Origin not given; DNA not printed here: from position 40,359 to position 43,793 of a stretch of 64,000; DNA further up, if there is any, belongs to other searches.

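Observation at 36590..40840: Unassigned core of about 1,400 aa in the giant protein, with hydrophobic Gly/Pro segments, Cys pairs and an LPxLP tract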

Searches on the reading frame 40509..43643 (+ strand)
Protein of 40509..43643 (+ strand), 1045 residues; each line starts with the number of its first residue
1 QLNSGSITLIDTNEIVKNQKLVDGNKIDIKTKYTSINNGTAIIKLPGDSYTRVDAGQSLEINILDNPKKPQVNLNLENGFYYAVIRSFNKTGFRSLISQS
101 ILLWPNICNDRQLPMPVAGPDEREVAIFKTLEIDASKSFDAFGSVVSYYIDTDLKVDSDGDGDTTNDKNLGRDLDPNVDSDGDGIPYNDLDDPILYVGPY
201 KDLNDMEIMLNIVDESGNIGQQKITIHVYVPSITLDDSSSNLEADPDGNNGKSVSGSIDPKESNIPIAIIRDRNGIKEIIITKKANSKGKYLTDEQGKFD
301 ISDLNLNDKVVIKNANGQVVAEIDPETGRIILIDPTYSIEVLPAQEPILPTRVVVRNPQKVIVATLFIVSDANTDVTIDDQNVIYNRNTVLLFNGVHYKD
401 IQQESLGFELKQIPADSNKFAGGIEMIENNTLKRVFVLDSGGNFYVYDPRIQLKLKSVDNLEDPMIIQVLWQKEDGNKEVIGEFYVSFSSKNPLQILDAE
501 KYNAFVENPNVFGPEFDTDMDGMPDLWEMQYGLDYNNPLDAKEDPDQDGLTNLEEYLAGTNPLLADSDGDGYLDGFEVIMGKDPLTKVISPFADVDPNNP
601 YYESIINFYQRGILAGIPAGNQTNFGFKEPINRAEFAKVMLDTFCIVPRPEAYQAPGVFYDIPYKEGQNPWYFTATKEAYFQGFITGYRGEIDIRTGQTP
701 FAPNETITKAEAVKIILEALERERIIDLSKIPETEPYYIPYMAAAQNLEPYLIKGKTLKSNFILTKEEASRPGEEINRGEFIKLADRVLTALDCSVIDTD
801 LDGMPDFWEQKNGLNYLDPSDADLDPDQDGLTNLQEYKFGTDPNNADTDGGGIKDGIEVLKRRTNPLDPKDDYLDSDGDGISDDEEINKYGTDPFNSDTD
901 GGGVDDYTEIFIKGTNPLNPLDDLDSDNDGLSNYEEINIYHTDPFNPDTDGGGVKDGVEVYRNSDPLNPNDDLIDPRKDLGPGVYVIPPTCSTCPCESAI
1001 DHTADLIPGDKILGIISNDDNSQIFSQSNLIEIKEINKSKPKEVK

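Call 6: search_protein_families(library=pfam, proteins=[window:40509-43643:+], max_evalue=0.01)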
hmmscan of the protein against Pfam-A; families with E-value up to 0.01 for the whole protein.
window:40509-43643:+ (1045 aa): 2 families
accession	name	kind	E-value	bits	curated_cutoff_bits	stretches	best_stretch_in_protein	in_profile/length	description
PF18884.5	TSP3_bac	-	4.3e-33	113.2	25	4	925-947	1-22/22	Bacterial TSP3 repeat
PF00395.25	SLH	-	8.4e-07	29.3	20.8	1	591-637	1-44/44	S-layer homology domain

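Call 7: search_protein_families(library=ncbifam, proteins=[window:40509-43643:+], max_evalue=0.01)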
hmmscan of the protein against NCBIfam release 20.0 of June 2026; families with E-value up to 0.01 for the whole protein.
window:40509-43643:+ (1045 aa): 3 families
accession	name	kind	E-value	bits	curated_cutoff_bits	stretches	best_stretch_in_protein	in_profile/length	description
NF047639.1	throspo3_MtsD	equivalog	3.5e-14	51.9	800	2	795-847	479-531/651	cell-cell cohesion protein MtsD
NF042425.1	Amuc_1099_fam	equivalog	4e-13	49.6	50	2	803-847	107-151/321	Amuc_1099 family pilus-like system protein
NF033765.2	gliding_CglD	equivalog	7.3e-13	47.2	400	3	796-930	105-238/1124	adventurous gliding motility lipoprotein CglD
